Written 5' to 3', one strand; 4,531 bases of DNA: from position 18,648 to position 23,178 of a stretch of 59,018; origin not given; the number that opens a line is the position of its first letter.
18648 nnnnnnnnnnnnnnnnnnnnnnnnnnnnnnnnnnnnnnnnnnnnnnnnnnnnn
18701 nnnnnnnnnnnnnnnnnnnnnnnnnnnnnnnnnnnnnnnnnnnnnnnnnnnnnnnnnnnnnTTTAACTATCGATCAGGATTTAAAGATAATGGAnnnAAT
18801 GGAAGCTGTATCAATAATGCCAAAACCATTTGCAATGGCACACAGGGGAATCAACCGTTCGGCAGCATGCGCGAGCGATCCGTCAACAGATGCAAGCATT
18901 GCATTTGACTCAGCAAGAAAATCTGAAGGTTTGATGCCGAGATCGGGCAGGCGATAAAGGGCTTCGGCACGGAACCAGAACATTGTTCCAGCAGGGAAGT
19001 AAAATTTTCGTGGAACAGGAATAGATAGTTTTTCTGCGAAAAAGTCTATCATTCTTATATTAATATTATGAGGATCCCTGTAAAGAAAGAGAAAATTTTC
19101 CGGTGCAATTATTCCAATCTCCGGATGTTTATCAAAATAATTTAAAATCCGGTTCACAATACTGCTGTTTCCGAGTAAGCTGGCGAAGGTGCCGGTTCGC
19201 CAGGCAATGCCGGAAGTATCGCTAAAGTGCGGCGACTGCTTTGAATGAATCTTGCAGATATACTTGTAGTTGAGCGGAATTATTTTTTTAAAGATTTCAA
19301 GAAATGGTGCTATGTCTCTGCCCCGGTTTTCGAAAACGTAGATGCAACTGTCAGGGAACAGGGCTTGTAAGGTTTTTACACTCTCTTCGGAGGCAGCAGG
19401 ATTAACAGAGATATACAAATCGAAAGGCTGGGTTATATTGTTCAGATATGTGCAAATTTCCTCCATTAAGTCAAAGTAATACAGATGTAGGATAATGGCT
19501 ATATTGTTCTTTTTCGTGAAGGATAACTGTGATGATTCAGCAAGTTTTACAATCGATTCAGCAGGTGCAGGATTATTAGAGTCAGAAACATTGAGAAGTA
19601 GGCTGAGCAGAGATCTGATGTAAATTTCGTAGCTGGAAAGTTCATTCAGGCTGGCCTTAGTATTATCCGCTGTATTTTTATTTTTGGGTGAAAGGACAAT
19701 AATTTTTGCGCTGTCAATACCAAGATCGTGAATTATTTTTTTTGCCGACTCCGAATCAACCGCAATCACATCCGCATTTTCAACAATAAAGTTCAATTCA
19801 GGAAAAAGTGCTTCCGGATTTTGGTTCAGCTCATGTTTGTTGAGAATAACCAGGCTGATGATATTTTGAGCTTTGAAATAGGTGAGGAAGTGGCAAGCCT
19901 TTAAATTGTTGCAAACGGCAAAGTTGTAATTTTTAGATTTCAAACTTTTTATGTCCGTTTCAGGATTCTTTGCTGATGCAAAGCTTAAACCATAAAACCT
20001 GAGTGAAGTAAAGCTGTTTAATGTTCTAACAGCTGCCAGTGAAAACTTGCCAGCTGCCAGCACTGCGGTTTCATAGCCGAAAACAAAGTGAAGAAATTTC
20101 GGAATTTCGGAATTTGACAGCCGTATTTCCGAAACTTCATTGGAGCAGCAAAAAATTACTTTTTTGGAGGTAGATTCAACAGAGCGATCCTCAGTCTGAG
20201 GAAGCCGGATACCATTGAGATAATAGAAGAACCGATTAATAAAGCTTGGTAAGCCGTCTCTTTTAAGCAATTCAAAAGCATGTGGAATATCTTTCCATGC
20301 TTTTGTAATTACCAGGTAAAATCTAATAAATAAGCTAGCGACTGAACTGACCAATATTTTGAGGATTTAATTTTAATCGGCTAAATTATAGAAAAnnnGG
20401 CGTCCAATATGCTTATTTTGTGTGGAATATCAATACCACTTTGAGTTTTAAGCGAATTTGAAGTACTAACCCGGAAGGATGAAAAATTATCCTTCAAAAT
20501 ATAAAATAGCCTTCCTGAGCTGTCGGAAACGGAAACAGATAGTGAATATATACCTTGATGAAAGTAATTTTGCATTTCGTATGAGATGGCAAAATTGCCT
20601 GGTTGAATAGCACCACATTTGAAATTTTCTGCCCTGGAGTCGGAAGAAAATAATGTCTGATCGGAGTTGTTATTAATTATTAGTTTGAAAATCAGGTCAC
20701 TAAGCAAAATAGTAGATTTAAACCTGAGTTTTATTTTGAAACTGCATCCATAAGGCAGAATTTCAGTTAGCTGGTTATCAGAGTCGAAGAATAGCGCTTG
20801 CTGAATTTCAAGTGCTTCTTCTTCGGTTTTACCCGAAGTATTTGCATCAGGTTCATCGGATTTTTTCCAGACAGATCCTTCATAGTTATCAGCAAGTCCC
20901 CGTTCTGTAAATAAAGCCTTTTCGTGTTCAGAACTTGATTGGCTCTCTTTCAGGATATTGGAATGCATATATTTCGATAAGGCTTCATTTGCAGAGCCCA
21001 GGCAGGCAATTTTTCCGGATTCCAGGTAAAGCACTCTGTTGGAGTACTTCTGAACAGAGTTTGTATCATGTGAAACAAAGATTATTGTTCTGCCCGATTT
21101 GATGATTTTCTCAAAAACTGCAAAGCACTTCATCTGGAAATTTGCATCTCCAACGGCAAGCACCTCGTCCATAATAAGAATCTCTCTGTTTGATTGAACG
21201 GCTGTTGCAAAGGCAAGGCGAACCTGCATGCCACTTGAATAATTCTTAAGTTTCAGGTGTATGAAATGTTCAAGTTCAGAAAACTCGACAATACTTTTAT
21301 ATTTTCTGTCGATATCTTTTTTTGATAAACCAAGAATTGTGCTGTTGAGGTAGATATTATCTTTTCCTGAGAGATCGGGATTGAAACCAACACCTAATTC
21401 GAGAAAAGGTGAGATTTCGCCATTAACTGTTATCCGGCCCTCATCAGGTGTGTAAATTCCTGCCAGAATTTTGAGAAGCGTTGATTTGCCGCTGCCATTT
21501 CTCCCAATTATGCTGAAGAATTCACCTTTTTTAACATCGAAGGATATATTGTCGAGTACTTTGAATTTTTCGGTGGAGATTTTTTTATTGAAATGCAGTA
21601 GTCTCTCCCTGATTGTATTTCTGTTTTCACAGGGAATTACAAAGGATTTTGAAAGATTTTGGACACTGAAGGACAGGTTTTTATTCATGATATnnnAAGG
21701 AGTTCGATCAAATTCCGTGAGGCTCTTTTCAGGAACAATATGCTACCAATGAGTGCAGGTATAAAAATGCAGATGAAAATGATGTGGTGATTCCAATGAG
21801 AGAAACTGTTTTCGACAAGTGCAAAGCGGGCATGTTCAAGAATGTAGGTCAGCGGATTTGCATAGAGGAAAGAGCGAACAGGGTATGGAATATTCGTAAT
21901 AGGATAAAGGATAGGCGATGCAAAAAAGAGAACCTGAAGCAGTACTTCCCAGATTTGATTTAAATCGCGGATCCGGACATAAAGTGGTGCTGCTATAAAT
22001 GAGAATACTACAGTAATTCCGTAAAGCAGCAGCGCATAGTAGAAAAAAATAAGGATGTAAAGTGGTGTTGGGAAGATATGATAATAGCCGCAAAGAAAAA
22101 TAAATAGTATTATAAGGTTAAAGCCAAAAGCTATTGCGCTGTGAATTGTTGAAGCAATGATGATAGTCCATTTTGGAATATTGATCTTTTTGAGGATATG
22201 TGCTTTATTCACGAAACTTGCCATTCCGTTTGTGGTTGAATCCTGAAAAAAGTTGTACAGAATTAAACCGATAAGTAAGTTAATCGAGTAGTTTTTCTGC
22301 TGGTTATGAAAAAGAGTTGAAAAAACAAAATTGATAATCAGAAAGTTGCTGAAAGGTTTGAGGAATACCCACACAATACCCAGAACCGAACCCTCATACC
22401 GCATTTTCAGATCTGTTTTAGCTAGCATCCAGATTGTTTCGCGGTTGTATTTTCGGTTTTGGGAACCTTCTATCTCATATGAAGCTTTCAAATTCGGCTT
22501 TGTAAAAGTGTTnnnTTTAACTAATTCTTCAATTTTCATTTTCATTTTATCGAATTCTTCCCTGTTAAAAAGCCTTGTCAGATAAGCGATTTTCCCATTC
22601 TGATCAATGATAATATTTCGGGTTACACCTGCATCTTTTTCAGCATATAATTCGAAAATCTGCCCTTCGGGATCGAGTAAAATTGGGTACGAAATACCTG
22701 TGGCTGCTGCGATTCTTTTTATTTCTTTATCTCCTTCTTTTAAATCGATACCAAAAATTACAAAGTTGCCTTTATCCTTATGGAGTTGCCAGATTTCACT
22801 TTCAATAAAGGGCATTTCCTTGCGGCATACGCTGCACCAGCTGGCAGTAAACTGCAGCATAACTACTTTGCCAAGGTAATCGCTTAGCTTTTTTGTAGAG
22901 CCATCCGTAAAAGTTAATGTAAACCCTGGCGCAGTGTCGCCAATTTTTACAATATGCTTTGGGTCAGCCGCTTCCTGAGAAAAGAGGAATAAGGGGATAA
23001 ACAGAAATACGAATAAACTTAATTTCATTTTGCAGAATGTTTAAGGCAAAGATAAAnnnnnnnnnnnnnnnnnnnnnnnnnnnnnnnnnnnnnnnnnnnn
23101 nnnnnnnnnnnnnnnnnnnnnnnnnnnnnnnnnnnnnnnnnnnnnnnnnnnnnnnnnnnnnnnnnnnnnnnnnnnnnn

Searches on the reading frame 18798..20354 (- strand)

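Call 73: search_protein_families(library=pfam, proteins=[window:18798-20354:-], max_evalue=0.00001)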
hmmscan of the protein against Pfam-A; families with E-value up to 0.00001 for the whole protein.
window:18798-20354:- (519 aa): 1 family
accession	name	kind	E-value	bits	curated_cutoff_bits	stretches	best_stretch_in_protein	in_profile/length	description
PF05045.17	RgpF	-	4.3e-46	158.1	25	1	255-510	234-502/503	Rhamnan synthesis protein F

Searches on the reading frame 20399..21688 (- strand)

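Call 73: search_protein_families(library=pfam, proteins=[window:20399-21688:-], max_evalue=0.00001)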
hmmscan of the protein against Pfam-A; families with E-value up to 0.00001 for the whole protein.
window:20399-21688:- (430 aa): 3 families
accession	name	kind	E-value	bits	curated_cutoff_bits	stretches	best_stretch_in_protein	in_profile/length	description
PF00005.33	ABC_tran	-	2e-23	84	25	1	45-176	1-135/137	ABC transporter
PF14524.12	Wzt_C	-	2.6e-12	47.4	30.4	1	292-412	9-135/143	Wzt C-terminal domain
PF13304.12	AAA_21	-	1.7e-06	28.8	27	0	58-104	2-56/304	AAA domain, putative AbiEii toxin, Type IV TA system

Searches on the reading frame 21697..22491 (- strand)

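Call 73: search_protein_families(library=pfam, proteins=[window:21697-22491:-], max_evalue=0.00001)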
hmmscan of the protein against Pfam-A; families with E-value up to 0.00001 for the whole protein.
window:21697-22491:- (265 aa): 1 family
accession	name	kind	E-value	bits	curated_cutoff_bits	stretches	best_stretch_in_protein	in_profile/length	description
PF01061.29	ABC2_membrane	-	1.4e-16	61.1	26.9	1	20-223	3-208/211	ABC-2 type transporter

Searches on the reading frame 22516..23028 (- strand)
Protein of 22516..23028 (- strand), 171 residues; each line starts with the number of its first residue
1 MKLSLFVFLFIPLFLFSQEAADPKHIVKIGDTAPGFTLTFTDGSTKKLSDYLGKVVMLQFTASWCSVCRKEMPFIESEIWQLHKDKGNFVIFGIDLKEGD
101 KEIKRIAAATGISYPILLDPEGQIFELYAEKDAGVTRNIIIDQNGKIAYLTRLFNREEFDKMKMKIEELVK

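Call 73: search_protein_families(library=pfam, proteins=[window:22516-23028:-], max_evalue=0.00001)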
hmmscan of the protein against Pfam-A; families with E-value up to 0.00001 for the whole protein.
window:22516-23028:- (171 aa): 3 families
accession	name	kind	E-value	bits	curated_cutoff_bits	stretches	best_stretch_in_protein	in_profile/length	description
PF00578.27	AhpC-TSA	-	7.8e-22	78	26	1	29-149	1-123/124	AhpC/TSA family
PF08534.16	Redoxin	-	1.5e-20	73.9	26.6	1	29-159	2-141/148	Redoxin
PF13905.12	Thioredoxin_8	-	5.1e-06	27.2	27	1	53-147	1-94/94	Thioredoxin-like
